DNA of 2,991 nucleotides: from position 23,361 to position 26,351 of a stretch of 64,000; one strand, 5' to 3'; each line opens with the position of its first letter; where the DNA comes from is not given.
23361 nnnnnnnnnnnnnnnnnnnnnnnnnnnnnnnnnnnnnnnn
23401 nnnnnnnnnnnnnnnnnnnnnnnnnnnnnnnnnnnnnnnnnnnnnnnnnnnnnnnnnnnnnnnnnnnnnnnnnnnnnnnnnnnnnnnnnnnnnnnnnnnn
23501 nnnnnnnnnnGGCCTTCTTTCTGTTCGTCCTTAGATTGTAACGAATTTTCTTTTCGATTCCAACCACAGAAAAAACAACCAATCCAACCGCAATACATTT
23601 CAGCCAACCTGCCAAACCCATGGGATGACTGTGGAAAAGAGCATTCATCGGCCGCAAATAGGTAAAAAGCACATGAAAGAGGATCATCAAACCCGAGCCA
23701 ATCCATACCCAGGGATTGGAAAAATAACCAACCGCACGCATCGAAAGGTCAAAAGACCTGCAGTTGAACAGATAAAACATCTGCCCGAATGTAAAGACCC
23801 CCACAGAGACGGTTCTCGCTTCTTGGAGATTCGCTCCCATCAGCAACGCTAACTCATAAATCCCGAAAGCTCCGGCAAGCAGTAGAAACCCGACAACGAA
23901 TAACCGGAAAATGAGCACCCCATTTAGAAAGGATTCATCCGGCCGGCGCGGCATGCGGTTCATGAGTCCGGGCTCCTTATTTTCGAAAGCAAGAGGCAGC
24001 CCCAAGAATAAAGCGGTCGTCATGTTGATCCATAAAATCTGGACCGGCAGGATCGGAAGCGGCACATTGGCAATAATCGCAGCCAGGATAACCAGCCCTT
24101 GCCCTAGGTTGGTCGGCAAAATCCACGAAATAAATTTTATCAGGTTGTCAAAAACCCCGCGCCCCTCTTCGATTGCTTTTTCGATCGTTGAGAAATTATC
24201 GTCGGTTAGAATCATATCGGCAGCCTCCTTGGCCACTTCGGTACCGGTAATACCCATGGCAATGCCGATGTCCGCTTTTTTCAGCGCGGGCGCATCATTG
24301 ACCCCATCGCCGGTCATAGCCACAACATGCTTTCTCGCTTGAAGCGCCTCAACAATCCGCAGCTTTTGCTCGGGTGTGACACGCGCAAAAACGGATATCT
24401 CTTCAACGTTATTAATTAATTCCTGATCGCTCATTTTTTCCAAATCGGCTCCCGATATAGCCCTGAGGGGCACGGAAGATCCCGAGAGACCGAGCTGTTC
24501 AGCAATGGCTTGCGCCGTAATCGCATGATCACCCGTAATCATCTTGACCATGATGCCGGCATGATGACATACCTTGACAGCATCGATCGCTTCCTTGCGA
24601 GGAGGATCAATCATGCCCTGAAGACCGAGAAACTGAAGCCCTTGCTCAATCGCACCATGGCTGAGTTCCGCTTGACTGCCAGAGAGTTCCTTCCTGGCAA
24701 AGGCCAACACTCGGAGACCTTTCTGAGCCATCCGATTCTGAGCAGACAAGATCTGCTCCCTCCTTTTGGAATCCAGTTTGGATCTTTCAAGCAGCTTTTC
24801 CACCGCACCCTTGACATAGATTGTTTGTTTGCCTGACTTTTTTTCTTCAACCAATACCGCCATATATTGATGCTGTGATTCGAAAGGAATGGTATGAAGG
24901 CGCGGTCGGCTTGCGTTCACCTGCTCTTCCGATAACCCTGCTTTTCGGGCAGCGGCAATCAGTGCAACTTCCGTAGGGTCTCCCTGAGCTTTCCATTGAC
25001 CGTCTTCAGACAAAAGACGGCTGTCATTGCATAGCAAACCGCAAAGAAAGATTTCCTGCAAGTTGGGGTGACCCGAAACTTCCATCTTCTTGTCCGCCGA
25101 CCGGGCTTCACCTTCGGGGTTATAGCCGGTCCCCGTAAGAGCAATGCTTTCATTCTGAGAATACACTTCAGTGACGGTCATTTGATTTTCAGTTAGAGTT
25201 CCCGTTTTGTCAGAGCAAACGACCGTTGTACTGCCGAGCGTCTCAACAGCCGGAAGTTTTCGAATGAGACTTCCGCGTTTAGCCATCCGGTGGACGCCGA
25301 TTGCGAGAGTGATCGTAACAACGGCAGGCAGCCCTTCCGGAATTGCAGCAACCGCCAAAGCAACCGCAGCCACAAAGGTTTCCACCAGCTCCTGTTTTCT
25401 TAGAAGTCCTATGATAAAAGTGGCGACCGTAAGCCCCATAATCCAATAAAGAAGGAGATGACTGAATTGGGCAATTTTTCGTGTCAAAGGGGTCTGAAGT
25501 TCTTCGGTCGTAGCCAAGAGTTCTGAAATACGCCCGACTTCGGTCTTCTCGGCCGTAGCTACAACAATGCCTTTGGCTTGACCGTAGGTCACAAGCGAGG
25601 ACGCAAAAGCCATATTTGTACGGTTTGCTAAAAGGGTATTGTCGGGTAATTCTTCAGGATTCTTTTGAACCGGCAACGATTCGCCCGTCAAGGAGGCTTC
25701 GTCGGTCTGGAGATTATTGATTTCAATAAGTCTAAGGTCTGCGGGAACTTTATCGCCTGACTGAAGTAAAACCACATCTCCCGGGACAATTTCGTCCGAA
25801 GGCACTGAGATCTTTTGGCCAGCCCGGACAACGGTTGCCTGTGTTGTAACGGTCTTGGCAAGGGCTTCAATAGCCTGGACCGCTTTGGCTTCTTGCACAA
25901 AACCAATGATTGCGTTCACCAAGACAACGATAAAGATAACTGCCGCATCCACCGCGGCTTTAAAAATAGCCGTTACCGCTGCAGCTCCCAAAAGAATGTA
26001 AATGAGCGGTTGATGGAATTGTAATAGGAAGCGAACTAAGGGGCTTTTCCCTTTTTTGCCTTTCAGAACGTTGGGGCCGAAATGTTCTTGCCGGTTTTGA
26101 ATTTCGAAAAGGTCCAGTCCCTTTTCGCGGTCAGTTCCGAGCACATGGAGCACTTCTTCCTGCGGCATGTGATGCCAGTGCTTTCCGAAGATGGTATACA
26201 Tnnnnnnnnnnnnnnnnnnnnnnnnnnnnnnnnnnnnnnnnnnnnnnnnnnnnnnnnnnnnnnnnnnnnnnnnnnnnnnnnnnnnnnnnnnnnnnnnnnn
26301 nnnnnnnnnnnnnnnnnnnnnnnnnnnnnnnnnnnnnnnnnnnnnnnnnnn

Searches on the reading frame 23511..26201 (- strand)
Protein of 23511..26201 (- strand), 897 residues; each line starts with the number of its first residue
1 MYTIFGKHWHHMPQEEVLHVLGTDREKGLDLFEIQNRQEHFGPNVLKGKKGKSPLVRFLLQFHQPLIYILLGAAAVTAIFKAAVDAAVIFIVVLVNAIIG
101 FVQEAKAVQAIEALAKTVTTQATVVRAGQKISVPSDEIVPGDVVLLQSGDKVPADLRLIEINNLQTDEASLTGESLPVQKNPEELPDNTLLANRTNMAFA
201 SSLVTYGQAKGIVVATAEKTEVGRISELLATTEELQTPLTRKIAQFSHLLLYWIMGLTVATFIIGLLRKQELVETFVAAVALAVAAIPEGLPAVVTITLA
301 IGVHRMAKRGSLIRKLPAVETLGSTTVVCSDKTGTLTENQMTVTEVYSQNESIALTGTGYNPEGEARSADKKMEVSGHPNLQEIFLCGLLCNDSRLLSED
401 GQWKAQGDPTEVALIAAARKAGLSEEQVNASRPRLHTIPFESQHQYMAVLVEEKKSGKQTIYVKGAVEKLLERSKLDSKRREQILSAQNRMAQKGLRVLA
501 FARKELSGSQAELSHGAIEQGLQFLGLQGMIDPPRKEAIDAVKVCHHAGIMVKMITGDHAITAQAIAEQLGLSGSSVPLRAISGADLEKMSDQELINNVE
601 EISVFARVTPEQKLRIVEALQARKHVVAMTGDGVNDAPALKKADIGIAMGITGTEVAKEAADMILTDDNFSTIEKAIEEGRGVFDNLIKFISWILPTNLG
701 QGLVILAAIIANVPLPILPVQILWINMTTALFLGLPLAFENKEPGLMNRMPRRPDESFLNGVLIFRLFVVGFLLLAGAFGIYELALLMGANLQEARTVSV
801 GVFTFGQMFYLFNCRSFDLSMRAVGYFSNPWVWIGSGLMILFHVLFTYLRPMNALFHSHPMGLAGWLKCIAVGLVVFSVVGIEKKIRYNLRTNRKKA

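Call 30: search_protein_families(library=pfam, max_evalue=0.00001, proteins=[window:23511-26201:-])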
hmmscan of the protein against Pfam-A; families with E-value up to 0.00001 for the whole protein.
seq(897 aa): 6 families
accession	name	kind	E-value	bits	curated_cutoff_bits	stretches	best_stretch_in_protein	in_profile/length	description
PF00122.25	E1-E2_ATPase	-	8.6e-53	179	28.1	1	119-309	4-181/181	E1-E2 ATPase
PF00689.26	Cation_ATPase_C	-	4e-45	154.2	27.3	1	714-886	1-175/175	Cation transporting ATPase, C-terminus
PF00690.31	Cation_ATPase_N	-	3e-21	75.3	20.4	1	9-76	1-68/69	Cation transporter/ATPase, N-terminus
PF13246.12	Cation_ATPase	-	7.4e-21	74.4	21.7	1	390-474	2-88/91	Cation transport ATPase (P-type)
PF00702.32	Hydrolase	-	1.2e-19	71.9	26.4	1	327-644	3-191/191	haloacid dehalogenase-like hydrolase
PF08282.18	Hydrolase_3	-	3.6e-07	30.6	20.9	0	616-677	195-255/255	haloacid dehalogenase-like hydrolase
